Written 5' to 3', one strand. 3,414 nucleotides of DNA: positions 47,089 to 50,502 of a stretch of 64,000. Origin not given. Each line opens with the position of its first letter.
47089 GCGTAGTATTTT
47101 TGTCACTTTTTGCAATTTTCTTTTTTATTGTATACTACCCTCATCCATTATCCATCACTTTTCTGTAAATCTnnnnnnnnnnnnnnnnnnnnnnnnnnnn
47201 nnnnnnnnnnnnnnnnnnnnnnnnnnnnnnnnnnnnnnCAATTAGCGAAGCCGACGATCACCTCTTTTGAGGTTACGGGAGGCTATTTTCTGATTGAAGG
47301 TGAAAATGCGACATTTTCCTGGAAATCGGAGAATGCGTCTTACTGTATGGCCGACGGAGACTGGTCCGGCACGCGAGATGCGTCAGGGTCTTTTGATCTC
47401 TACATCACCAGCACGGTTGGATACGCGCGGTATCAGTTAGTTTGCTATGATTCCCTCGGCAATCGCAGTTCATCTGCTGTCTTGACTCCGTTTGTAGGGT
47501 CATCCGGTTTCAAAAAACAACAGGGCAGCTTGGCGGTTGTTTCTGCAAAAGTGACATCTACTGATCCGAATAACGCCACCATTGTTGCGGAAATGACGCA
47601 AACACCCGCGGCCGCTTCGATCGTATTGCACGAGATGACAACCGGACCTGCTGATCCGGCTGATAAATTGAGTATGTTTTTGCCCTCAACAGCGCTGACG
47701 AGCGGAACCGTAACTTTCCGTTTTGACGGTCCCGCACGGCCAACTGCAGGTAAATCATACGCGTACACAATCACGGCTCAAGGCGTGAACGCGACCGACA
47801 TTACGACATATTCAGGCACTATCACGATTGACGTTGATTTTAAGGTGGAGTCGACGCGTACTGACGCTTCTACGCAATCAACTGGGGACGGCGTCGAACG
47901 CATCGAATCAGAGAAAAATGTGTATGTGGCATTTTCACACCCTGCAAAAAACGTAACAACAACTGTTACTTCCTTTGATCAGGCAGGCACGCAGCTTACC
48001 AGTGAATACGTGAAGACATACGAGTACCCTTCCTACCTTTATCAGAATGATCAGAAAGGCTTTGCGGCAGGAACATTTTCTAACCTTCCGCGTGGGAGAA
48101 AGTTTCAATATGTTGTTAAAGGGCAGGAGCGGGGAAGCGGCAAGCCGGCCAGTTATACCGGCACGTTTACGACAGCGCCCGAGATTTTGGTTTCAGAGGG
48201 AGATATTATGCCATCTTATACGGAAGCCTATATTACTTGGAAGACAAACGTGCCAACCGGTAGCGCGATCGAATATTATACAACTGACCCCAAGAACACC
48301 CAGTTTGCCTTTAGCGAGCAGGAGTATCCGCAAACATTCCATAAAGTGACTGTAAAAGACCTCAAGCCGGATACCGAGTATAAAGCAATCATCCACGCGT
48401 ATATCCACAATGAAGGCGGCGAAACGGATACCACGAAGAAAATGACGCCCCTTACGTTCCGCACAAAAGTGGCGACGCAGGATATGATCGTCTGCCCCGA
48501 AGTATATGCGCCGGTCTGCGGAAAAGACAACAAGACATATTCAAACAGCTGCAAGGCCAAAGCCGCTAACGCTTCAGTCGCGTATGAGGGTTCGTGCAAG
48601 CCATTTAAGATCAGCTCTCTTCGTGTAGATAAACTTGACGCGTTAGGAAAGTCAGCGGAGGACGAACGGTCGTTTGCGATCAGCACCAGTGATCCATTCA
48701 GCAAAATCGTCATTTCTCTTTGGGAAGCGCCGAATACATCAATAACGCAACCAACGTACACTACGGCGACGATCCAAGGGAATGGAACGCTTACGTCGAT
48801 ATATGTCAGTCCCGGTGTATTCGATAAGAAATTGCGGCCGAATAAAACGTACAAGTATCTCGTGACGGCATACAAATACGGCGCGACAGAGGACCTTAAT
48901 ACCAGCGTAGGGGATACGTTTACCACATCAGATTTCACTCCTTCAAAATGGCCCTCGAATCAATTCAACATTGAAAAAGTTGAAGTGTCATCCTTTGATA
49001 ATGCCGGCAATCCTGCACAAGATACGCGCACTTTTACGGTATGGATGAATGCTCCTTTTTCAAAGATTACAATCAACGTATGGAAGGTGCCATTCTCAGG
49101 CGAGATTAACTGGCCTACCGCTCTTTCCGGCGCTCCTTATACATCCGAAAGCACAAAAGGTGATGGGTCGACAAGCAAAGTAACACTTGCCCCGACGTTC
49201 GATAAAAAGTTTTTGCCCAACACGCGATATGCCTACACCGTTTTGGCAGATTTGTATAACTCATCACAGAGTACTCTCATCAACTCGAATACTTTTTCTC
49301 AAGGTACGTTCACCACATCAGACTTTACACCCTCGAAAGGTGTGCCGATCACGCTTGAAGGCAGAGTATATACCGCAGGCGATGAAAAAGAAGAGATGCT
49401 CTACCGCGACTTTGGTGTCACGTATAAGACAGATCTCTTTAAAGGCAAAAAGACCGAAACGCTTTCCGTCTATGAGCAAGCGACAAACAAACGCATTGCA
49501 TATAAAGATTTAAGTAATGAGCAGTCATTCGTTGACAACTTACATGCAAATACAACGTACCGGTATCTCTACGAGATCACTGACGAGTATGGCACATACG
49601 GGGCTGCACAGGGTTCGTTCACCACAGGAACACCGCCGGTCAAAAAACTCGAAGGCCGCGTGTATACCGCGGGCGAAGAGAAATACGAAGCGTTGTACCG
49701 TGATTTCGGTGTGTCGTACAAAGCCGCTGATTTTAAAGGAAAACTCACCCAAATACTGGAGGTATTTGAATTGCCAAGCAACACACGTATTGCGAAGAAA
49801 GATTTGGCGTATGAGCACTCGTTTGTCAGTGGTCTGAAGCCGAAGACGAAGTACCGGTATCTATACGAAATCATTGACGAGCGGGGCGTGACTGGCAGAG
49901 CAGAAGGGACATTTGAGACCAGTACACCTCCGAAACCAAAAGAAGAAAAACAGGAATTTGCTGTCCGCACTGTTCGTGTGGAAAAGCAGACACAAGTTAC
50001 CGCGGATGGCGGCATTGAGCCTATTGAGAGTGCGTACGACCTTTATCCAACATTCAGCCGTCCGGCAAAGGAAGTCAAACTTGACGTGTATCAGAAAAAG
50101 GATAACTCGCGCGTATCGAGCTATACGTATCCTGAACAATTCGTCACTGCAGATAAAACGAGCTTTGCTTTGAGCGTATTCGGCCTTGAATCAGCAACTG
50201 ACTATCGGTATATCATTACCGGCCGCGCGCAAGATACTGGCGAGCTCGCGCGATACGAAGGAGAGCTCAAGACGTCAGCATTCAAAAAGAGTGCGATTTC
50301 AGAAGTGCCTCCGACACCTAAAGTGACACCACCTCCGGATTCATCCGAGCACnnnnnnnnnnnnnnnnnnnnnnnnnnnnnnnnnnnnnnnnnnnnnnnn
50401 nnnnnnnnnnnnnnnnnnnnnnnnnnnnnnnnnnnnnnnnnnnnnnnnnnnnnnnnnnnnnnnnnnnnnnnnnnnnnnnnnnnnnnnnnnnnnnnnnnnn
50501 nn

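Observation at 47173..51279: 1368-aa secreted mosaic protein: two-Cys module, beta-repeat modules, Kazal-like inhibitor domain, 98-aa tandem repeats, coiled coil and TSP3-like calcium repeat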

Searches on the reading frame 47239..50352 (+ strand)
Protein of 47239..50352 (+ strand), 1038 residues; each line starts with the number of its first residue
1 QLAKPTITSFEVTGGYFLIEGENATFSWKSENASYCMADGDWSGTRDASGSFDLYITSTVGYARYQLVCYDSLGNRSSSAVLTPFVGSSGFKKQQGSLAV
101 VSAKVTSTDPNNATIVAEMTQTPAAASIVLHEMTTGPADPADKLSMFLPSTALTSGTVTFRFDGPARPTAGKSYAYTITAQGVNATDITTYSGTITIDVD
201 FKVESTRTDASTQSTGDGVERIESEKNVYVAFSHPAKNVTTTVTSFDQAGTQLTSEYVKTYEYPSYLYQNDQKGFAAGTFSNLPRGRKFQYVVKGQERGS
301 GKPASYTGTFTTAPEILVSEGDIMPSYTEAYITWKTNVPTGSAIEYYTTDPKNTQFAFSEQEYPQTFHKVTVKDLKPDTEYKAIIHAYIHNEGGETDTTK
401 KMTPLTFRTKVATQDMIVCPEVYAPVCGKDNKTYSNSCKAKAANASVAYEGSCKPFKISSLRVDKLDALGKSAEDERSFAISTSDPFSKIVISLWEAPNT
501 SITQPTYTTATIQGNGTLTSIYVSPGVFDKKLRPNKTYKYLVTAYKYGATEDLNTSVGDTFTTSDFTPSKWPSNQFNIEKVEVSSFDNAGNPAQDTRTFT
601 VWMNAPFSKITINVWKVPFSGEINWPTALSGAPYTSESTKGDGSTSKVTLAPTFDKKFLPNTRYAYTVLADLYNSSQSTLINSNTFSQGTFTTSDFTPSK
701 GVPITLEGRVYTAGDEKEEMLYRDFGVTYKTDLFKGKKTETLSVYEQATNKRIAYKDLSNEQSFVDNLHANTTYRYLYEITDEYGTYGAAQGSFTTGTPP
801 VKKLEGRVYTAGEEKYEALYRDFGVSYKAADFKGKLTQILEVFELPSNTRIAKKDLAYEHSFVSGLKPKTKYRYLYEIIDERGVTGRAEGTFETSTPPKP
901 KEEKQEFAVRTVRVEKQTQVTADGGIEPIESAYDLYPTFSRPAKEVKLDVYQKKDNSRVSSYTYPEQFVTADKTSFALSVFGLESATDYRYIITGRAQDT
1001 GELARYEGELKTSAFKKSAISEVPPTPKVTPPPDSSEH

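Call 68: search_protein_representatives(protein=window:47239-50352:+)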
Query: 1038 residues. Proteins with E-value up to 0.001 (for the whole library): 4545; up to 1e-10: 1051; up to 1e-30: 61. The best 150 are listed.
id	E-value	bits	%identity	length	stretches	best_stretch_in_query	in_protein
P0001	0.0e+00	1260.6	74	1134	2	1-570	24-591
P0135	1.5e-117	410.6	44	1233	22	406-454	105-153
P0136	9.8e-101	354.9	47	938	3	3-196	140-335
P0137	1.3e-78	281.7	49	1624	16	417-459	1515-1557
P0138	1.1e-71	258.8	39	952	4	453-567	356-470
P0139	1.0e-65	239.0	35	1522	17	16-83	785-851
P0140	2.0e-58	214.9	52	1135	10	417-455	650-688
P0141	3.6e-58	214.0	36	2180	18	18-84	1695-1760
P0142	6.0e-53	196.8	46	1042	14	413-457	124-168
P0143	1.8e-52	195.2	40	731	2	453-569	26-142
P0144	3.8e-52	194.1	52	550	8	414-455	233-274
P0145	1.2e-51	192.5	47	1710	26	416-454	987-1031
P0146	1.5e-50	188.9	38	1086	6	450-563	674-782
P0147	6.6e-50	186.7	50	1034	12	417-457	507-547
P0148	2.2e-47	178.3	52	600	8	418-454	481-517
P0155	4.5e-40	154.2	42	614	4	454-568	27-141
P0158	1.7e-38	148.9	35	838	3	4-197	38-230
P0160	1.6e-37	145.7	36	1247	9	5-98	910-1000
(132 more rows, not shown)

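Call 71: search_protein_families(library=pfam, proteins=[P0139, P0160, P0136, P0143, P0155, P0146, P0158], max_evalue=0.01)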
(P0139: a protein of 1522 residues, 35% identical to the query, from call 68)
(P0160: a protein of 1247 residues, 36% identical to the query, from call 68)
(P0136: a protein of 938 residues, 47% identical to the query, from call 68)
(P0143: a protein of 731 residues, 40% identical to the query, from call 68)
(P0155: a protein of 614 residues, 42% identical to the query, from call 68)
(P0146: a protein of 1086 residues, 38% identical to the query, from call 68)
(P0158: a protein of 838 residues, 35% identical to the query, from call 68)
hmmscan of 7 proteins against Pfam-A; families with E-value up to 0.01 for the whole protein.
P0139 (1522 aa): 0 families

P0160 (1247 aa): 2 families
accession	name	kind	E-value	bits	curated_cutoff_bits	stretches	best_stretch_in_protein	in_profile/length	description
PF05345.18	He_PIG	-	1.3e-25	90.1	24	4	1072-1158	1-95/96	Putative Ig domain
PF19407.5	DUF5979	-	0.0099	16.9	25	0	461-512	5-56/104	Domain of unknown function (DUF5979)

P0136 (938 aa): 4 families
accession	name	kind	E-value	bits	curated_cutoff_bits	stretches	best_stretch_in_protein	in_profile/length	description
PF00041.27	fn3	-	8.1e-09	36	25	1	596-667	3-72/84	Fibronectin type III domain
PF16656.11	Pur_ac_phosph_N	-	1.7e-08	35.4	30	1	601-680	8-93/93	Purple acid Phosphatase, N-terminal domain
PF18884.5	TSP3_bac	-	1.5e-06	28.4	25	1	895-916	1-22/22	Bacterial TSP3 repeat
PF16655.11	PhoD_N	-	1.2e-05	26.2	30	0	642-670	57-85/90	PhoD-like phosphatase, N-terminal domain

P0143 (731 aa): 2 families
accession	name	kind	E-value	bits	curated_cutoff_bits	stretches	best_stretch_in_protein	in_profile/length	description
PF07705.17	CARDB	-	1.3e-10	41.8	22.7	1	143-257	2-100/101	CARDB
PF01105.29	EMP24_GP25L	-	0.0065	17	25.9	0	493-550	100-159/182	emp24/gp25L/p24 family/GOLD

P0155 (614 aa): 3 families
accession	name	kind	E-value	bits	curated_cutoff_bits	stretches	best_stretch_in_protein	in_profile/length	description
PF16656.11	Pur_ac_phosph_N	-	7.2e-10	39.7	30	1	346-428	5-93/93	Purple acid Phosphatase, N-terminal domain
PF00041.27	fn3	-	7.3e-08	33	25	1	344-416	3-73/84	Fibronectin type III domain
PF16655.11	PhoD_N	-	0.00012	23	30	0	390-421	57-88/90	PhoD-like phosphatase, N-terminal domain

P0146 (1086 aa): 3 families
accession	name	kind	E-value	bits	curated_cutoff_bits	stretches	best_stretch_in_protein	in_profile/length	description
PF00050.26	Kazal_1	-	1.8e-07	31.4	21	1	27-50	7-28/49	Kazal-type serine protease inhibitor domain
PF07648.20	Kazal_2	-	1.1e-05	25.9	22.8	1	31-63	6-48/48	Kazal-type serine protease inhibitor domain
PF21287.3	Kazal_CFAI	-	0.00082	20.1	27.7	1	28-55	4-31/46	Complement factor I, KAZAL domain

P0158 (838 aa): 1 family
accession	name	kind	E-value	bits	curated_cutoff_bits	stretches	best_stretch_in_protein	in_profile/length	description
PF18884.5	TSP3_bac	-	0.0023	18.2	25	0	815-830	1-16/22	Bacterial TSP3 repeat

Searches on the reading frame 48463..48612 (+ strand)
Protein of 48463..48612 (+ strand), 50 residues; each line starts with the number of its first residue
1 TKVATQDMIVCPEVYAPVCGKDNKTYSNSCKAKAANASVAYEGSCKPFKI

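Call 80: predict_structure(alignment_id=A4)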
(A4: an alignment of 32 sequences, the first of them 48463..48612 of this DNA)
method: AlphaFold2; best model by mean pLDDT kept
length: 50 residues; sequences in the alignment: 32
mean_pLDDT: 87.1   pTM: 0.63
mean pLDDT of the five models: 87.1, 84.9, 83.9, 81.7, 80.1
residues with pLDDT >= 90: 36; 70-90: 5; 50-70: 7; < 50: 2
segments of 3 or more residues with pLDDT < 50: none
pLDDT, mean of each block of 10 residues (from residue 1): 65 95 96 95 84
secondary structure, 60 per line:
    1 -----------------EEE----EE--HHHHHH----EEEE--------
elements in order: E18-20 H29-34 E39-42
